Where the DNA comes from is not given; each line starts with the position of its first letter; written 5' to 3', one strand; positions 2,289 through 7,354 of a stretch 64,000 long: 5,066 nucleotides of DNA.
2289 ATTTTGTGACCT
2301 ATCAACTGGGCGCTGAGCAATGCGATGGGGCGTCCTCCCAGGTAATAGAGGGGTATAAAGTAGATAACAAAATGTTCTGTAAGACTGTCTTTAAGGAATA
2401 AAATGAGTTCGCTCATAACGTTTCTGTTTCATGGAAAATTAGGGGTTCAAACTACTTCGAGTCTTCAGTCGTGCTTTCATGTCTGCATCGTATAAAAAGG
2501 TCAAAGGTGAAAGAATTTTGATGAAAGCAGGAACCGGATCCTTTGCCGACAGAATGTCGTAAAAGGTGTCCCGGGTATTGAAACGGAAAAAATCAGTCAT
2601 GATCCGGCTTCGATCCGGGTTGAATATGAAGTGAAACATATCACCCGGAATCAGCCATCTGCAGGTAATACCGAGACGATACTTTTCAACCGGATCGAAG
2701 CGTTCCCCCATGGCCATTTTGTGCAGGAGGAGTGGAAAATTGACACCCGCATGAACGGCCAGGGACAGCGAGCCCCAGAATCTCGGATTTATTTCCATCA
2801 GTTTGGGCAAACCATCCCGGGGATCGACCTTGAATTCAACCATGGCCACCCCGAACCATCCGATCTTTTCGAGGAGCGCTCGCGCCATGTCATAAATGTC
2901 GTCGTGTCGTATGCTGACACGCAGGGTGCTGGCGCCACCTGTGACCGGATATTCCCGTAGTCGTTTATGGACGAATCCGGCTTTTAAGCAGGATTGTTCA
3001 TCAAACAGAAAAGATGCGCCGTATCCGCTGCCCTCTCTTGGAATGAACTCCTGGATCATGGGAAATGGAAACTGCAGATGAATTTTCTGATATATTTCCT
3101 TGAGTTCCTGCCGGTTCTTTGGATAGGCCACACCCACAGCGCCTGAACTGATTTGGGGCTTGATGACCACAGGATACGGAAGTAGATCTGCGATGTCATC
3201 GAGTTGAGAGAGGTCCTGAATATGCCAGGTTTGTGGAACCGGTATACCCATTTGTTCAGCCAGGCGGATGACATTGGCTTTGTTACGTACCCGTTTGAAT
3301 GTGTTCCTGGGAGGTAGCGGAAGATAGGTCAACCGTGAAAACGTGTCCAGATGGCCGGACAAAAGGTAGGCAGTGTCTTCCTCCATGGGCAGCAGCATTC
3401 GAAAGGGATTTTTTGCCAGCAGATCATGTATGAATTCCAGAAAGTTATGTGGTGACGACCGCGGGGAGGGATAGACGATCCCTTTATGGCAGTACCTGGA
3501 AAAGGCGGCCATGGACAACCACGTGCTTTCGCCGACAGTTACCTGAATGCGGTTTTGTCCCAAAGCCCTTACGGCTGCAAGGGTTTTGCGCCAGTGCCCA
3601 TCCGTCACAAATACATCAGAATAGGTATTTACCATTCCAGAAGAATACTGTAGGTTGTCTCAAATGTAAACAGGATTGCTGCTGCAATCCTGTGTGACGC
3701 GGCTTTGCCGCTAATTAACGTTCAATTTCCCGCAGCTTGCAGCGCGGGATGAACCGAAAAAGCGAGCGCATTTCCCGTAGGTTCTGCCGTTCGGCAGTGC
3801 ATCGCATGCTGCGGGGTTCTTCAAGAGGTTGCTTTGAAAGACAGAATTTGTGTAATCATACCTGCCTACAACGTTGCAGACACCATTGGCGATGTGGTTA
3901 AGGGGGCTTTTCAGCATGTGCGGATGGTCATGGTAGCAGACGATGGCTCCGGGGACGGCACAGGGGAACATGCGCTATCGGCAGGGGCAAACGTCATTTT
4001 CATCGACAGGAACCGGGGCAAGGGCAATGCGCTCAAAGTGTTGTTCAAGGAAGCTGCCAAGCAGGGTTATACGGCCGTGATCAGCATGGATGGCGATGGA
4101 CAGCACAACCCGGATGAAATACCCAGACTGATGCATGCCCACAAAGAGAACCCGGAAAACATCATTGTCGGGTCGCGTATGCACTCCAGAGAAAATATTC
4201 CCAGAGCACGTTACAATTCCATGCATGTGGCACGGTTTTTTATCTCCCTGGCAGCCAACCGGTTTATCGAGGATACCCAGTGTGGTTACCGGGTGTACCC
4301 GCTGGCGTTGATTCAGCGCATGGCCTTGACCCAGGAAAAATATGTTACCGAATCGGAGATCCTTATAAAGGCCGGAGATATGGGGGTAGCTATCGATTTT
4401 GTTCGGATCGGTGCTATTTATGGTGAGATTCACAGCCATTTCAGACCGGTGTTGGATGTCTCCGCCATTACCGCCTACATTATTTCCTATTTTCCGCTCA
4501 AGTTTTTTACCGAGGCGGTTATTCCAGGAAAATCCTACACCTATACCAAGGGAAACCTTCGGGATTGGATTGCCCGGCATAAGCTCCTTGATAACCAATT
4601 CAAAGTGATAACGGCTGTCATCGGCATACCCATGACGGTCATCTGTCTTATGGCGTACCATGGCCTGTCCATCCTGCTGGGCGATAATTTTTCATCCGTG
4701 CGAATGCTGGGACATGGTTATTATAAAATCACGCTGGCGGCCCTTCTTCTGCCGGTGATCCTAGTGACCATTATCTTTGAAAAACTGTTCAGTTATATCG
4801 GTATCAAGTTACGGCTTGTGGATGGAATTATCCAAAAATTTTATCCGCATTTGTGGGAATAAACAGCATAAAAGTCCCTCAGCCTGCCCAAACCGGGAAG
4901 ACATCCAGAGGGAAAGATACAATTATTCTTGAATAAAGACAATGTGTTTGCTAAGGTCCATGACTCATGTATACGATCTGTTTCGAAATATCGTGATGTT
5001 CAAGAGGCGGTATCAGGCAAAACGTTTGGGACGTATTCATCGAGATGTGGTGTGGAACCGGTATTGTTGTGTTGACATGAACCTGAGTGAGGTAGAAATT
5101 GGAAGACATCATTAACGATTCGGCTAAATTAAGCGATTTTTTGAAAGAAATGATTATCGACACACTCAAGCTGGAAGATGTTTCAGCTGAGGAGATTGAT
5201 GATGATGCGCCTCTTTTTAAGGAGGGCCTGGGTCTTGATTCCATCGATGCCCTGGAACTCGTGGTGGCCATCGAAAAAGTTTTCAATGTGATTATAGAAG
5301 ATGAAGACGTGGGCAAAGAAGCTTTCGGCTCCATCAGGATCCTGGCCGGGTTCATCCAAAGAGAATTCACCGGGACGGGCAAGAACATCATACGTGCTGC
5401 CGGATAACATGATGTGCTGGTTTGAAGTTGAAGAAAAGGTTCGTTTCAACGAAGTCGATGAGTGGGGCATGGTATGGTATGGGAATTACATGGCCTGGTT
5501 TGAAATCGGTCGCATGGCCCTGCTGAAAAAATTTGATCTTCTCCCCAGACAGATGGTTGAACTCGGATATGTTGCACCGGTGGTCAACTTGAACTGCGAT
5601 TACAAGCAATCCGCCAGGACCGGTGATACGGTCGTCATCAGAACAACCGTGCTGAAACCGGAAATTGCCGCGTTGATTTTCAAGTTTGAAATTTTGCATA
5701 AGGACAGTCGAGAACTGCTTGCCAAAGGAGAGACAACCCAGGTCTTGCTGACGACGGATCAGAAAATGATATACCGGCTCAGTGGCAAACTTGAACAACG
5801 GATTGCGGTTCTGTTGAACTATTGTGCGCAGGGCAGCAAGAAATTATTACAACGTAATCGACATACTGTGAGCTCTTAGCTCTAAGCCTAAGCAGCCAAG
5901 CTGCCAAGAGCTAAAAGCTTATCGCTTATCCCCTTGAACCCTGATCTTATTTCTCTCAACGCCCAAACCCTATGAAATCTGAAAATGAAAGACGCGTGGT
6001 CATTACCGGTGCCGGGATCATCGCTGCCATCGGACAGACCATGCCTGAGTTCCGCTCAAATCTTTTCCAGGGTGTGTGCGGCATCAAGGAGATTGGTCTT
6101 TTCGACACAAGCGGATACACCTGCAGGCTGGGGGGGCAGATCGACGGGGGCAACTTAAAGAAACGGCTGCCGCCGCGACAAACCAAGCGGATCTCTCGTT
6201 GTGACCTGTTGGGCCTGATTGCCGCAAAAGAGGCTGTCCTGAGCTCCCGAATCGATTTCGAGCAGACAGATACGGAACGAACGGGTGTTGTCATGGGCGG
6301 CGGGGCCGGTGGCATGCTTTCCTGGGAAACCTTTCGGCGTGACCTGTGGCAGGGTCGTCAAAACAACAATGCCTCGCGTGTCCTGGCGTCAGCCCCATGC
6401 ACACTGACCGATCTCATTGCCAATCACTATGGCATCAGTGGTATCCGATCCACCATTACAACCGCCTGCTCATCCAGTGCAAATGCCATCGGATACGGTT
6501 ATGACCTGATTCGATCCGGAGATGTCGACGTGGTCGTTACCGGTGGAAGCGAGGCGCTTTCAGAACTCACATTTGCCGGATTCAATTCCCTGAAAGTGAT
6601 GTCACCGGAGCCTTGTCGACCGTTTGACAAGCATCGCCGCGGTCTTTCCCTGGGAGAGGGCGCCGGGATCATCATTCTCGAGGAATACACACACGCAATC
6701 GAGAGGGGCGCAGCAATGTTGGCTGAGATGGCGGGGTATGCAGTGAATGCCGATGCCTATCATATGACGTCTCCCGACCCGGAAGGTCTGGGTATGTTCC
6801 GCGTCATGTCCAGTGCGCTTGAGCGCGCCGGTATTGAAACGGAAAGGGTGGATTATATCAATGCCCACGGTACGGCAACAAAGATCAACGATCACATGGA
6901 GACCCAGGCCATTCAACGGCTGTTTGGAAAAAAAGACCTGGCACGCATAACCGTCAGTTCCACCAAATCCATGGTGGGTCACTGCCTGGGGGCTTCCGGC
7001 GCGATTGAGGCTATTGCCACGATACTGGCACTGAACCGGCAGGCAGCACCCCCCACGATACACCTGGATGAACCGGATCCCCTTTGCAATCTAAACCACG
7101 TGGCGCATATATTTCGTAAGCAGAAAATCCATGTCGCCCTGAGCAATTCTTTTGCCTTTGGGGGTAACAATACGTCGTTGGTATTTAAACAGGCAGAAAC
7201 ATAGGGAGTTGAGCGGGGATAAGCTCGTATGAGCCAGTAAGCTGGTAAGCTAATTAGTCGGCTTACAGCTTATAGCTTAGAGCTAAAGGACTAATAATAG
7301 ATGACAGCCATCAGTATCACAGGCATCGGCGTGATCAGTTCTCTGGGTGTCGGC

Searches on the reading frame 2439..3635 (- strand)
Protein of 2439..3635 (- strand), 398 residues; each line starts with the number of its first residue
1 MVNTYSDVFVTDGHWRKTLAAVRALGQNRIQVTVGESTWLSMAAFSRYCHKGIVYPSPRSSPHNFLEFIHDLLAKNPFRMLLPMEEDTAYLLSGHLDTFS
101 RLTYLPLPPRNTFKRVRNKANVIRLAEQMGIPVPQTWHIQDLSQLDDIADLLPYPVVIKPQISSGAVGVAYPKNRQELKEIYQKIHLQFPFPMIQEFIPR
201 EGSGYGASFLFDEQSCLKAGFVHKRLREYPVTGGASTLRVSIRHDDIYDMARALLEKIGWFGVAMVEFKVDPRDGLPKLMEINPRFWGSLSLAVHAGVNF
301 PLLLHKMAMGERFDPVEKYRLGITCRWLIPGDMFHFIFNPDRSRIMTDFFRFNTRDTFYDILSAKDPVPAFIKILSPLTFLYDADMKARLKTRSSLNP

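Call 69: search_protein_families(library=pfam, proteins=[window:2439-3635:-], max_evalue=0.000001)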
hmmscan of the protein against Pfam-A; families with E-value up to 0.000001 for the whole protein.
window:2439-3635:- (398 aa): 3 families
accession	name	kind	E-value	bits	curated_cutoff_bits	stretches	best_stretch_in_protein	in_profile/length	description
PF15632.11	ATPgrasp_Ter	-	1.6e-11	44.6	29.1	1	239-324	41-124/131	ATP-grasp in the biosynthetic pathway with Ter operon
PF02655.19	ATP-grasp_3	-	1.9e-10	41.5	23.2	1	118-289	3-160/160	ATP-grasp domain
PF02786.22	CPSase_L_D2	-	3.7e-08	33.6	19.8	0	121-184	4-69/211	Carbamoyl-phosphate synthase L chain, ATP binding domain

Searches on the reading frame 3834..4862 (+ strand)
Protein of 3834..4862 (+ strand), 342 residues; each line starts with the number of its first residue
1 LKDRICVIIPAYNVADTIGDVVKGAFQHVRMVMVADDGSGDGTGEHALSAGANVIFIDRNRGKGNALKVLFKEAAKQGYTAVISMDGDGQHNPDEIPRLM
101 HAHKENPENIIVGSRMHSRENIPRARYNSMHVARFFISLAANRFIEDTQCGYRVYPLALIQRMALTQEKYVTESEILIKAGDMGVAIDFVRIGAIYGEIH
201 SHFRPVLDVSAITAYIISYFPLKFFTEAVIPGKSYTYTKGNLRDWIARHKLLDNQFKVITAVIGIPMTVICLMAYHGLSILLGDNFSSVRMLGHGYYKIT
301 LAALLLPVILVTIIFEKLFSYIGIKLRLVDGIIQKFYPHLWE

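Call 69: search_protein_families(library=pfam, proteins=[window:3834-4862:+], max_evalue=0.000001)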
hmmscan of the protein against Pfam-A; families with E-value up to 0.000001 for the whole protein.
window:3834-4862:+ (342 aa): 1 family
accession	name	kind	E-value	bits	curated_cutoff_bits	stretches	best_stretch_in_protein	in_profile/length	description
PF00535.33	Glycos_transf_2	-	2.5e-21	76.8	23.3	1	6-165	1-164/168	Glycosyl transferase family 2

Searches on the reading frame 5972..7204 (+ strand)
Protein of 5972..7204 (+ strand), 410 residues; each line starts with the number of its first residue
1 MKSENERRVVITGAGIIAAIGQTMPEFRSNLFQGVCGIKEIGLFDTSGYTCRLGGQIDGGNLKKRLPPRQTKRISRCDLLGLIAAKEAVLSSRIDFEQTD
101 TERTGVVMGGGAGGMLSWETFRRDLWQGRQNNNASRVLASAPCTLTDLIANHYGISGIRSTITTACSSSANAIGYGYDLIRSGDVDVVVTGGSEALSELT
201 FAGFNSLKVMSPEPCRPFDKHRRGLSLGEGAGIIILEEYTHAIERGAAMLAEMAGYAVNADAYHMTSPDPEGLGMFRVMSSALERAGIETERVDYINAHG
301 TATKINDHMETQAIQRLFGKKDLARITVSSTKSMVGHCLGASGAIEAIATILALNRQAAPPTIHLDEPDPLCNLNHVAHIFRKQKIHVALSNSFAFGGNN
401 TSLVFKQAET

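Call 69: search_protein_families(library=pfam, proteins=[window:5972-7204:+], max_evalue=0.000001)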
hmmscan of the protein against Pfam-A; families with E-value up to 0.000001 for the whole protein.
window:5972-7204:+ (410 aa): 3 families
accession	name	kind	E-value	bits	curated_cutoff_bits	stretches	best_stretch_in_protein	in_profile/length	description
PF00109.32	ketoacyl-synt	-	1.2e-41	143.5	20.8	1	7-242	2-252/252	Beta-ketoacyl synthase, N-terminal domain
PF02801.28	Ketoacyl-synt_C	-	8.9e-40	135.8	20.8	1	250-365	1-118/119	Beta-ketoacyl synthase, C-terminal domain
PF00108.29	Thiolase_N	-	2.9e-08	33.9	26.4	0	158-200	77-119/260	Thiolase, N-terminal domain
